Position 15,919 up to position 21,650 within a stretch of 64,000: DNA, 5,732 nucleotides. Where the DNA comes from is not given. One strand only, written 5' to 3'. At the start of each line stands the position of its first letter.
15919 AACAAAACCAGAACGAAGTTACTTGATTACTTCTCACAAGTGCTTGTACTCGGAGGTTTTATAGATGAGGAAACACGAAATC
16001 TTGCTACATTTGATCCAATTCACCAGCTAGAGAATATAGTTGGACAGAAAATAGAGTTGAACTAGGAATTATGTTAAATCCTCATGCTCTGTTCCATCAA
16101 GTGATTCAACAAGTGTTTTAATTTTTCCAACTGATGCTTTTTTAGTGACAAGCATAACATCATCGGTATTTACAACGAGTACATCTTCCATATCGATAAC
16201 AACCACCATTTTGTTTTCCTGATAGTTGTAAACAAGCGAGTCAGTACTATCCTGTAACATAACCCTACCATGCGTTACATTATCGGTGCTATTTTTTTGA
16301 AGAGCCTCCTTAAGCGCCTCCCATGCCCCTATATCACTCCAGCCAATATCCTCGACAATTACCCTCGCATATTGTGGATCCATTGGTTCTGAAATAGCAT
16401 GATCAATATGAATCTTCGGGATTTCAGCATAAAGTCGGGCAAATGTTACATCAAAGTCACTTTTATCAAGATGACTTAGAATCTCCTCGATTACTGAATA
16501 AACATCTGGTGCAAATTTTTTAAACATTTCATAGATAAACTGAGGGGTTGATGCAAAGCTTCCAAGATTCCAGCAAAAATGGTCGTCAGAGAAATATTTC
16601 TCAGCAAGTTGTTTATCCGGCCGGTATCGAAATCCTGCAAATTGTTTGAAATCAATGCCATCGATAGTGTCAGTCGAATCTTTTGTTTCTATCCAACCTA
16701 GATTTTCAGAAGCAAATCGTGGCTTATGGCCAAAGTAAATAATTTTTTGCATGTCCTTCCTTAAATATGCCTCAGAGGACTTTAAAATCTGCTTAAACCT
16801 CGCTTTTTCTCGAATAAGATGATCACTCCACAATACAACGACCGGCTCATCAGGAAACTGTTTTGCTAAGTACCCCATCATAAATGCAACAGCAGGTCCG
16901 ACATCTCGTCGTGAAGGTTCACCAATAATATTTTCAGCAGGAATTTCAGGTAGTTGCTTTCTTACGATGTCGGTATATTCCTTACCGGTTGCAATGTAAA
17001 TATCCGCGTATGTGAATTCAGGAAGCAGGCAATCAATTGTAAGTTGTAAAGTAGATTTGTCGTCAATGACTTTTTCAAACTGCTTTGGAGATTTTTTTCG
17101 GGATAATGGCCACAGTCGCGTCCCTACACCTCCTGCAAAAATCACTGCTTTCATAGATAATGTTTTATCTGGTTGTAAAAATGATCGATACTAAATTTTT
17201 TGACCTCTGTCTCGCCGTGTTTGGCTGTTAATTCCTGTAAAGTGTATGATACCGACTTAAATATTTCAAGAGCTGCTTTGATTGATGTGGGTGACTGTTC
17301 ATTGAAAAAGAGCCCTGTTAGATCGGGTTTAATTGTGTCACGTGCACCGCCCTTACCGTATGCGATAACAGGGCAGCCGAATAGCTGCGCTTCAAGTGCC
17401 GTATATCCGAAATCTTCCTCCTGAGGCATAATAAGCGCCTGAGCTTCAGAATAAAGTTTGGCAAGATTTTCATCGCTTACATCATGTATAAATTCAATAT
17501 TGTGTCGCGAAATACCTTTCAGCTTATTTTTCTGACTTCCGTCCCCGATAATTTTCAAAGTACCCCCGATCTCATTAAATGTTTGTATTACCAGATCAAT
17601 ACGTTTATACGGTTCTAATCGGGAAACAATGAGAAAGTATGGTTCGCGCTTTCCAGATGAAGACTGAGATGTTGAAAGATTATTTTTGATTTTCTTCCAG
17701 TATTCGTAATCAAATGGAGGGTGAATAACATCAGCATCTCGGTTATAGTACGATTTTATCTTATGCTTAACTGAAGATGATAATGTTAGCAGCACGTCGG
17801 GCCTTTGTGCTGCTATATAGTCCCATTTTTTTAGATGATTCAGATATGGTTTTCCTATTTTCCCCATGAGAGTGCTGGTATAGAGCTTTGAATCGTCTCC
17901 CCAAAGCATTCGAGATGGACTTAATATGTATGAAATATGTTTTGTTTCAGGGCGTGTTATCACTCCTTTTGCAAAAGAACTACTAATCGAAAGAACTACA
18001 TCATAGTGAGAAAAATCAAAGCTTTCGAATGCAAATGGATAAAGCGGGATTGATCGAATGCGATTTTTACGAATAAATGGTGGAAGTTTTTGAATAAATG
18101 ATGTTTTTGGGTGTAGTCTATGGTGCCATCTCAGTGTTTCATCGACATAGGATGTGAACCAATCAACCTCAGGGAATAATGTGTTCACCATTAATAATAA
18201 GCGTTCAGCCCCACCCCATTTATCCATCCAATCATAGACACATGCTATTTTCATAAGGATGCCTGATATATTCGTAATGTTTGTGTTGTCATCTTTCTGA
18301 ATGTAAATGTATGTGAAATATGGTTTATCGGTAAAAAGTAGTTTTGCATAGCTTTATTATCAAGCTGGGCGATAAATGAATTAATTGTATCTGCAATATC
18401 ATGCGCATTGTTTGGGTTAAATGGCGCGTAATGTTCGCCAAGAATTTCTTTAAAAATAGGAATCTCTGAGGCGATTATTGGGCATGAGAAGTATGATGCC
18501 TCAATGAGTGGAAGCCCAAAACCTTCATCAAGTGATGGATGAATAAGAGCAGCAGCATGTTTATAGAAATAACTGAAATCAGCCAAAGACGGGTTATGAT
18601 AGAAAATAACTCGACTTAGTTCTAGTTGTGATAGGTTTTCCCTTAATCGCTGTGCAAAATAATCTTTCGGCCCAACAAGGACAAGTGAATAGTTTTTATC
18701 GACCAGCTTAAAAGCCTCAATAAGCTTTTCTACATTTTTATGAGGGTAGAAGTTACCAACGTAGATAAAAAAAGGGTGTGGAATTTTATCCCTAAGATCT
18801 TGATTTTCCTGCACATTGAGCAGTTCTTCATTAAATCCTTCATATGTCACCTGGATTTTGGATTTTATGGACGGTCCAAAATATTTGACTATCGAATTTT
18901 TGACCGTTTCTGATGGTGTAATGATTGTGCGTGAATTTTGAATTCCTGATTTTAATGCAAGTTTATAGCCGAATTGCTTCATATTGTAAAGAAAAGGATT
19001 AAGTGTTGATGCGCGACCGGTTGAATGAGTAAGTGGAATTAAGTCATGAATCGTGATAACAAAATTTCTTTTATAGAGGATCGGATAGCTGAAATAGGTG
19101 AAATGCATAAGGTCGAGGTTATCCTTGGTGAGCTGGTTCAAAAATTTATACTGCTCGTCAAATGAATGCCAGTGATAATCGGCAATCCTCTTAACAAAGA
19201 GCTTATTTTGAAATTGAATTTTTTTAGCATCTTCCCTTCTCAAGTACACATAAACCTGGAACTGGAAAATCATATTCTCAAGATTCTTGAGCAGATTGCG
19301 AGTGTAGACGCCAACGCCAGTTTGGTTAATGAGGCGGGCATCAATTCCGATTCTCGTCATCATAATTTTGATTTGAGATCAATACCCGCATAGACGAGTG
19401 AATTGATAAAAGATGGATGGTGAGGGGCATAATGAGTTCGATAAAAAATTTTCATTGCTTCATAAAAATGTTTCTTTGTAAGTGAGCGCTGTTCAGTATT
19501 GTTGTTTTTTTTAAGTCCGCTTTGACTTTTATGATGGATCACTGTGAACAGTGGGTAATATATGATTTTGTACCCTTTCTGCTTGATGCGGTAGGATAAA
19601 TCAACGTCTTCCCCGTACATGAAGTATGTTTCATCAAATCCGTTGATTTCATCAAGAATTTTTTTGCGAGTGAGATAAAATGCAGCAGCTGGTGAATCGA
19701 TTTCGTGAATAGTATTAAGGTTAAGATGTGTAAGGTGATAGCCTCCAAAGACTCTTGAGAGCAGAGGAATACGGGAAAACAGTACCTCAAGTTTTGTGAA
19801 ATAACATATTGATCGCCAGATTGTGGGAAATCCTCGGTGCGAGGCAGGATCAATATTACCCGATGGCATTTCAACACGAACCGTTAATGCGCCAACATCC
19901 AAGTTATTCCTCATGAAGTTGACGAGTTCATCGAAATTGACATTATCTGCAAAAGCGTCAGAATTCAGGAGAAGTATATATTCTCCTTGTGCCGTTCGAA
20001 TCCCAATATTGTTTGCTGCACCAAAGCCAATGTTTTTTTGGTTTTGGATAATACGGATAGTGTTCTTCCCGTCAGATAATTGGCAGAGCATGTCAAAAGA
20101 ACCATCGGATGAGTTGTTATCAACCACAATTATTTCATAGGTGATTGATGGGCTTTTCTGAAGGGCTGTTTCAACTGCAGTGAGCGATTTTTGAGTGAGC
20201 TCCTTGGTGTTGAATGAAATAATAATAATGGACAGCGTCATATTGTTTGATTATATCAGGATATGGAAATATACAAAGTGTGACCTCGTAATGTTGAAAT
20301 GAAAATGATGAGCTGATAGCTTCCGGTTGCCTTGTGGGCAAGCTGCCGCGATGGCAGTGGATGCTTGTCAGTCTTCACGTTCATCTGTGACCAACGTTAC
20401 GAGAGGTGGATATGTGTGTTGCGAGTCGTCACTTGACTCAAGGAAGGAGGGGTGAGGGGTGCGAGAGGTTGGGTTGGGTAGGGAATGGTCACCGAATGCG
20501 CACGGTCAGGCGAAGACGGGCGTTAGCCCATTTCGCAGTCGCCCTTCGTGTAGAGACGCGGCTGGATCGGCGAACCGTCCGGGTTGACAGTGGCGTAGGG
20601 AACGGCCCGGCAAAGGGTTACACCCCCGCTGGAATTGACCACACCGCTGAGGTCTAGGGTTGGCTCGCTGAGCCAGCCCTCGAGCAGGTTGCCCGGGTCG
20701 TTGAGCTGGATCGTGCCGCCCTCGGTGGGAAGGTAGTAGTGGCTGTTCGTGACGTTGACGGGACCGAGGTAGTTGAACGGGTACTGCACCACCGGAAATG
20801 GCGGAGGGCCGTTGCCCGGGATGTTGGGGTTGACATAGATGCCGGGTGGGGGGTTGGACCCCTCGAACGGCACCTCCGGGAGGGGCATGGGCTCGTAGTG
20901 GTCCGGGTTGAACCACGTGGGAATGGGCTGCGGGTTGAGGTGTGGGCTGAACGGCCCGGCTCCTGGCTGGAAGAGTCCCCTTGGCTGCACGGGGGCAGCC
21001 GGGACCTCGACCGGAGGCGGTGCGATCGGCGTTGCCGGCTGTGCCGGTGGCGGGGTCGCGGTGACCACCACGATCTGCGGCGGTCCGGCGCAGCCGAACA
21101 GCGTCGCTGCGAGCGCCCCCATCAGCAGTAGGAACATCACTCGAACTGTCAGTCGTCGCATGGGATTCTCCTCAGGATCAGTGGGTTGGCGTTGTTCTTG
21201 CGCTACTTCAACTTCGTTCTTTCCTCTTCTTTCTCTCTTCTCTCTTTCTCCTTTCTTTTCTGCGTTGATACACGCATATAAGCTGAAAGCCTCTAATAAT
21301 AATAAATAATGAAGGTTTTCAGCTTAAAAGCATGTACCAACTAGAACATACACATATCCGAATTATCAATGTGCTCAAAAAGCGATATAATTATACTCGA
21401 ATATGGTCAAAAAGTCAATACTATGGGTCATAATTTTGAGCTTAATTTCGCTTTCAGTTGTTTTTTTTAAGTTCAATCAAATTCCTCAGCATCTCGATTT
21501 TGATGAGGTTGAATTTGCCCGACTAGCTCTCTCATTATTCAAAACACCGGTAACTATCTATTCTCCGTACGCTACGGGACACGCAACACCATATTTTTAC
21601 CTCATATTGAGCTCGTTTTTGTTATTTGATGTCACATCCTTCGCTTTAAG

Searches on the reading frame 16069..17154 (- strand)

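Call 65: search_protein_families(library=ncbifam, proteins=[window:16069-17154:-], max_evalue=0.001)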
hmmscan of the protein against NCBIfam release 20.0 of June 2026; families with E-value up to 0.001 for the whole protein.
window:16069-17154:- (361 aa): 7 families
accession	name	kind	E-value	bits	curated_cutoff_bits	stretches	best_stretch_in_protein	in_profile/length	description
TIGR01479.1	GMP_PMI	equivalog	4.3e-71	240.1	372.95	1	2-357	2-350/467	mannose-1-phosphate guanylyltransferase/mannose-6-phosphate isomerase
NF012004.0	PRK15460.1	equivalog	2.4e-46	158.4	859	1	3-353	8-356/478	mannose-1-phosphate guanyltransferase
TIGR03992.1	Arch_glmU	subfamily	3.2e-06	26.3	292.1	1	1-142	1-137/393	bifunctional sugar-1-phosphate nucleotidylyltransferase/acetyltransferase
NF041173.1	Sug_nt_acttase_Thmprot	equivalog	9e-06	24.9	600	1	1-142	1-136/405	bifunctional sugar-1-phosphate nucleotidylyltransferase/acetyltransferase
NF001183.0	PRK00155.1-3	subfamily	0.00049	19.4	166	0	3-68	4-65/237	D-ribitol-5-phosphate cytidylyltransferase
TIGR01099.1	galU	equivalog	0.00056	19.6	326.8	0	1-62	2-60/261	UTP--glucose-1-phosphate uridylyltransferase GalU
NF041313.1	UDPGP_AglF_Halo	equivalog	0.00064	19.2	400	0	1-113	1-107/234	UTP--glucose-1-phosphate uridylyltransferase AglF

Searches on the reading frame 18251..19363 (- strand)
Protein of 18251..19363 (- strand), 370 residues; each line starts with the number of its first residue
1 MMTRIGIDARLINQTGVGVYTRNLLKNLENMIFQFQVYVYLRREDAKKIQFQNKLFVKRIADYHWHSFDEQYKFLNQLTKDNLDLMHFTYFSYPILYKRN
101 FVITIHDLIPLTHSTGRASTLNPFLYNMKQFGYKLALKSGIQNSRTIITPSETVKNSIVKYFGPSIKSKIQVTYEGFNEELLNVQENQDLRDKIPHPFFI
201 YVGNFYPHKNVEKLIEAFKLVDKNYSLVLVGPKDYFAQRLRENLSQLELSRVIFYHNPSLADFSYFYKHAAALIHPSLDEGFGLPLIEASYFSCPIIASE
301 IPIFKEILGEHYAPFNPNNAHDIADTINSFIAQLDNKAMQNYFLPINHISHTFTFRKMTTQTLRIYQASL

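Call 5: search_protein_families(library=pfam, proteins=[window:18251-19363:-], max_evalue=1)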
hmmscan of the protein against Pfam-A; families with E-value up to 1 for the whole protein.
window:18251-19363:- (370 aa): 4 families
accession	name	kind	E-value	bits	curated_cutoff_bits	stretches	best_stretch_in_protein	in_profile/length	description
PF00534.26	Glycos_transf_1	-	4e-27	95.3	26.4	1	196-333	15-158/172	Glycosyl transferases group 1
PF13692.12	Glyco_trans_1_4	-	2e-20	74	27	1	198-331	3-140/142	Glycosyl transferases group 1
PF13439.12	Glyco_transf_4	-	2.4e-11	44.4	28.5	1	16-180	3-169/170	Glycosyltransferase Family 4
PF20706.3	GT4-conflict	-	0.00063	19.3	26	1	207-308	210-320/385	Family 4 Glycosyltransferase in conflict systems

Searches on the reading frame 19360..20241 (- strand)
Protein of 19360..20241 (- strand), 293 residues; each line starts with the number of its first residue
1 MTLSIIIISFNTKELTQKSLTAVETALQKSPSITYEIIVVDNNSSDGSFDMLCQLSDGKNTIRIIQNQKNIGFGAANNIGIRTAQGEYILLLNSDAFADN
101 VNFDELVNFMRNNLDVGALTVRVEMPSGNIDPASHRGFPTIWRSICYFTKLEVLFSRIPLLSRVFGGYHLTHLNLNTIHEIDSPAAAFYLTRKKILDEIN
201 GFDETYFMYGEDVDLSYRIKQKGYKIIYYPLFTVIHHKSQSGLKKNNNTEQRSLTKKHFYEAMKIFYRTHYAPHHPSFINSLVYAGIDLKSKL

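Call 5: search_protein_families(library=pfam, proteins=[window:19360-20241:-], max_evalue=1)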
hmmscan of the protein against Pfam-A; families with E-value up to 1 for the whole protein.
window:19360-20241:- (293 aa): 7 families
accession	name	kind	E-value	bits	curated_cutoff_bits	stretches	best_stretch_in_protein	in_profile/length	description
PF00535.33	Glycos_transf_2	-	1.5e-21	77.5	23.3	1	4-157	1-148/168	Glycosyl transferase family 2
PF13641.12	Glyco_tranf_2_3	-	3.6e-15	57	27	1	4-245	4-219/230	Glycosyltransferase like family 2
PF10111.15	Glyco_tranf_2_2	-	1e-08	35.5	27.3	1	33-108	28-104/276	Glycosyltransferase like family 2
PF13632.12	Glyco_trans_2_3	-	6e-06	26.7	27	1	88-242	1-128/198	Glycosyl transferase family group 2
PF02709.20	Glyco_transf_7C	-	6.4e-05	23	23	1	193-231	28-67/78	N-terminal domain of galactosyltransferase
PF13704.12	Glyco_tranf_2_4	-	0.00084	20.2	27.5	1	36-97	21-83/98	Glycosyl transferase family 2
PF13506.12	Glyco_transf_21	-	0.057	13.3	21.7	0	187-232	105-150/174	Glycosyl transferase family 21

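Call 15: find_related_loci(query=window:19360-20241:-, collection=genome_contigs, flank=6000)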
Query window:19360-20241:- (293 aa) in genome_contigs; peptide patterns used: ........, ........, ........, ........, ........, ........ (x = any residue, [..] = any of these).
600 stretches matched a pattern (row limit reached: there are more); 531 encode a relative of the query (tblastn E <= 1e-3); the best 80 are kept; 80 distinct loci.
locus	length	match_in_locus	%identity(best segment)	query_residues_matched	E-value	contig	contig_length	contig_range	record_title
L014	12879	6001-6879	53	1-292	2e-103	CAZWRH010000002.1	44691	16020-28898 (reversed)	MAG TPA_asm: uncultured Gammaproteobacteria bacterium isolate SRP170004_co1_227 genome assembly, contig: NODE_1022_lengt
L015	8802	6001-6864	52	2-291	7e-103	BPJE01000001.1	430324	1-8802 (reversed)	MAG: Patescibacteria group bacterium KatS3mg092 DNA, contig_17824, whole genome shotgun sequence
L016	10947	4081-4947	51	3-293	2e-98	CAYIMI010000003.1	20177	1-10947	MAG TPA_asm: uncultured Gammaproteobacteria bacterium isolate ERP119705_co24_607 genome assembly, contig: NODE_2982_leng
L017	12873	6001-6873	51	1-293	5e-98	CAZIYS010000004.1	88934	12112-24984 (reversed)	MAG TPA_asm: uncultured Gammaproteobacteria bacterium isolate SRP302447_co1_778 genome assembly, contig: NODE_863_length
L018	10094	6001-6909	41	1-293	5e-73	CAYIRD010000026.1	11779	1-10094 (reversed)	MAG TPA_asm: uncultured Gammaproteobacteria bacterium isolate ERP119705_co24_323 genome assembly, contig: NODE_7317_leng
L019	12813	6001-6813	43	1-283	2e-72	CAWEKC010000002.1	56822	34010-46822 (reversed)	MAG: Candidatus Gottesmanbacteria bacterium isolate MFD05942.bin.1.195 genome assembly, contig: contig_130330, whole gen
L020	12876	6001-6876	42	1-293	8e-72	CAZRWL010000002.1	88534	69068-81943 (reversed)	MAG TPA_asm: uncultured Gammaproteobacteria bacterium isolate SRP269290_co1_1073 genome assembly, contig: NODE_228_lengt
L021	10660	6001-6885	38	3-290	2e-67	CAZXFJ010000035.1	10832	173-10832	MAG TPA_asm: uncultured Gammaproteobacteria bacterium isolate SRP292972_co1_15 genome assembly, contig: NODE_2530_length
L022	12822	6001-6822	40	1-290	3e-65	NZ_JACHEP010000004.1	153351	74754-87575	Anoxybacteroides tepidamans strain DSM 16325 Ga0415324_04, whole genome shotgun sequence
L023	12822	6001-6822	39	3-291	3e-65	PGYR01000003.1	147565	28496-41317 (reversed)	MAG: Ignavibacteriae bacterium HGW-Ignavibacteriae-4 08E140C01_z5_2013_Ig3399_v2_scaffold_122, whole genome shotgun sequ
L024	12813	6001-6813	38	3-290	3e-63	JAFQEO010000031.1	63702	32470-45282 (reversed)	MAG: Peptococcaceae bacterium isolate RGIG1748 Goat_Cecum-3__c743548, whole genome shotgun sequence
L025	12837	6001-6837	39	1-293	3e-61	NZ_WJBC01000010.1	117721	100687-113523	Acetobacterium fimetarium strain DSM 8238 NODE_10_length_117721_cov_13.0101, whole genome shotgun sequence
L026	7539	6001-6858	39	1-289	6e-61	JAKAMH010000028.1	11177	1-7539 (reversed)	MAG: bacterium isolate WY5.bin164 NODE_10202_length_11177_cov_1.083620, whole genome shotgun sequence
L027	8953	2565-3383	38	1-290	2e-60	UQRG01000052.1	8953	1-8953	uncultured Eubacterium sp. isolate UMGS562 genome assembly, contig: NODE_3033_length_8953_cov_2.86278, whole genome shot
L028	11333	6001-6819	38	1-290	3e-60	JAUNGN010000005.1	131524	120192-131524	MAG: Clostridia bacterium isolate S26M_St_57 NODE_49_length_131524_cov_35.031544, whole genome shotgun sequence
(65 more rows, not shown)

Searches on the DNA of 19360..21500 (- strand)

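Call 39: search_rna_families(source=window, start=20150, end=21500, threshold=evalue, max_evalue=5)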
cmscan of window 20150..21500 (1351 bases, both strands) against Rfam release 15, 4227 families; matches with E-value up to 5: 4.
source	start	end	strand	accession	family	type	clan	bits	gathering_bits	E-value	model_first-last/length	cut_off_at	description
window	21268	21337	-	RF04176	mir-3149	Gene; miRNA;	-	25.3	100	0.046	1-83/83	no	mir-3149 microRNA precursor family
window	21263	21342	-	RF04207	MIR5048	Gene; miRNA;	-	19.8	160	0.049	1-356/356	no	MIR5048 microRNA precursor family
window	20445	20492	+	RF02040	HOTTIP_1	Gene; lncRNA;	-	17.5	50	0.6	1-57/57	no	HOXA transcript at the distal tip, conserved region 1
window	21271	21333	-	RF00710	mir-44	Gene; miRNA;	-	15.4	54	3.3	1-88/88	no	mir-44 microRNA precursor family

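Call 40: search_rna_families(sources=[L075, L076], threshold=gathering)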
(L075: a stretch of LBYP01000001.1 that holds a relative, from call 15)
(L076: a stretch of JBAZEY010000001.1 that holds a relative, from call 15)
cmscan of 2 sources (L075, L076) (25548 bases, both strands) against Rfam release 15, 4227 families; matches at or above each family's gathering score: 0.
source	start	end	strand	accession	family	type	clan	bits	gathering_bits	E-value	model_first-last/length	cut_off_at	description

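Call 54: build_rna_model(alignment_id=A7)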
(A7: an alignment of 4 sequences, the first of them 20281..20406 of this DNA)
Model R1 built from alignment A7 (4 sequences, 126 columns); structure: RNAalifold consensus.
model positions 126; base pairs 43; branch points 1; effective number of sequences 0.82; information 0.59 bits per position. Calibrated on 0.2 Mb of random sequence (short: E-values are rough).
structure used (alignment columns):
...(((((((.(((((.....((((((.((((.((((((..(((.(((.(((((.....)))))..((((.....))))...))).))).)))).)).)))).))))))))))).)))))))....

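Call 55: search_with_rna_model(model_id=R1, sources=[window, L014, L015, L016, L017, L018, L019, L020, L021, L044, L060, L064, L067, L068, L071, L073, L075, L076, L077, L079, L082, L086, L004, L095, L094], max_evalue=1)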
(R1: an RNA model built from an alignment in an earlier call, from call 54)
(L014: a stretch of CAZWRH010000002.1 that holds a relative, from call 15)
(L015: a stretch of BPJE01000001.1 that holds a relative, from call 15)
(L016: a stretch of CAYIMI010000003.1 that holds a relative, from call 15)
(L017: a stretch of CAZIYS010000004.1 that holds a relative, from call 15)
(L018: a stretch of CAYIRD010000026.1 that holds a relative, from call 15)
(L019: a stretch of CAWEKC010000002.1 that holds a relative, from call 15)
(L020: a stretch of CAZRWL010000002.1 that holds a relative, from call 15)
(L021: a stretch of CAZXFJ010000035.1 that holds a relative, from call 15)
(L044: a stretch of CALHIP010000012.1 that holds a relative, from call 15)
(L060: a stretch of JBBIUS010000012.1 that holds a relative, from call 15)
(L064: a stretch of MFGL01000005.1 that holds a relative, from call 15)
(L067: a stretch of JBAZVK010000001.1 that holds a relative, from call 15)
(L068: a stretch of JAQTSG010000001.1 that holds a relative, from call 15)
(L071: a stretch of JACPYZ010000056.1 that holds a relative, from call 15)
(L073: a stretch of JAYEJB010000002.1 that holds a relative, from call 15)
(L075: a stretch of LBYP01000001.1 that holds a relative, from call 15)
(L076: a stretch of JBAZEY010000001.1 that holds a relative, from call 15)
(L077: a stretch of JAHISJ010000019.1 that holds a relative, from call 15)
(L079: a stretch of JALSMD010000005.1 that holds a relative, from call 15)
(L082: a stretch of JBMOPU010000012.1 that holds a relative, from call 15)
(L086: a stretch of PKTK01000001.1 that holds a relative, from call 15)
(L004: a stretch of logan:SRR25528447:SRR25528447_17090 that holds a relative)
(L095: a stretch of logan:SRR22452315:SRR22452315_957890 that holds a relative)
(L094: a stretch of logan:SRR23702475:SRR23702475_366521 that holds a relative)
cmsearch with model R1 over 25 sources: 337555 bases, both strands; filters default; matches with E-value up to 1: 8.
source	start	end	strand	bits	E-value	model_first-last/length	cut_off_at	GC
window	20281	20406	-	151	5.1e-34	1-126/126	no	0.5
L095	2276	2401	+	150.3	7.7e-34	1-126/126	no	0.48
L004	10796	10921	+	147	4.8e-33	1-126/126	no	0.48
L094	956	1065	+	102.8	3.3e-22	1-126/126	no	0.44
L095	2275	2400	-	34.3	1.9e-05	1-126/126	no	0.48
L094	955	1064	-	33.9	2.3e-05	1-126/126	no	0.45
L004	10795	10920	-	33.9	2.4e-05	1-126/126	no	0.49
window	20282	20407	+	32.5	5.2e-05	1-126/126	no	0.5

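Call 89: search_with_rna_model(model_id=R1, sources=[L102, L103, L100, L099, L098], max_evalue=10, filters=off)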
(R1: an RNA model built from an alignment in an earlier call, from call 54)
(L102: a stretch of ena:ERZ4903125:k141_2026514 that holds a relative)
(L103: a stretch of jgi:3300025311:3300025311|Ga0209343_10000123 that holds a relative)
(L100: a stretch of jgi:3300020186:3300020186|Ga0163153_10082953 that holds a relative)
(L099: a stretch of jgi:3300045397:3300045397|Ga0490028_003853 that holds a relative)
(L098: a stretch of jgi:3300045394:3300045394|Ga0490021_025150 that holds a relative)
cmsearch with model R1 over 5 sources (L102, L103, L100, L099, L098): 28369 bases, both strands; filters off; matches with E-value up to 10: 13.
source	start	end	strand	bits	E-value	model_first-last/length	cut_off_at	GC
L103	5846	5913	+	13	0.26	1-126/126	no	0.47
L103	5846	5911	-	11.8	0.49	1-126/126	no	0.45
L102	1903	1971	-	9.5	1.8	1-126/126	no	0.54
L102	1888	1981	+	8.7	2.9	1-126/126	no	0.52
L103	4660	4691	-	8.4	3.5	1-126/126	no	0.78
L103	4243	4299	+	8.2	3.8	1-126/126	no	0.6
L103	6334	6356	+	7.7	5.2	1-126/126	no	0.65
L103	4121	4232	-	7.3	6.4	1-126/126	no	0.56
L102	5231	5285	-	7.2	6.8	1-126/126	no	0.67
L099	150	226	-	7.1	7.1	1-126/126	no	0.34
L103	7042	7088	+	7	7.7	1-126/126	no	0.3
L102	167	263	+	6.9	7.8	1-126/126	no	0.53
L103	2495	2540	-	6.6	9.5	1-126/126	no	0.28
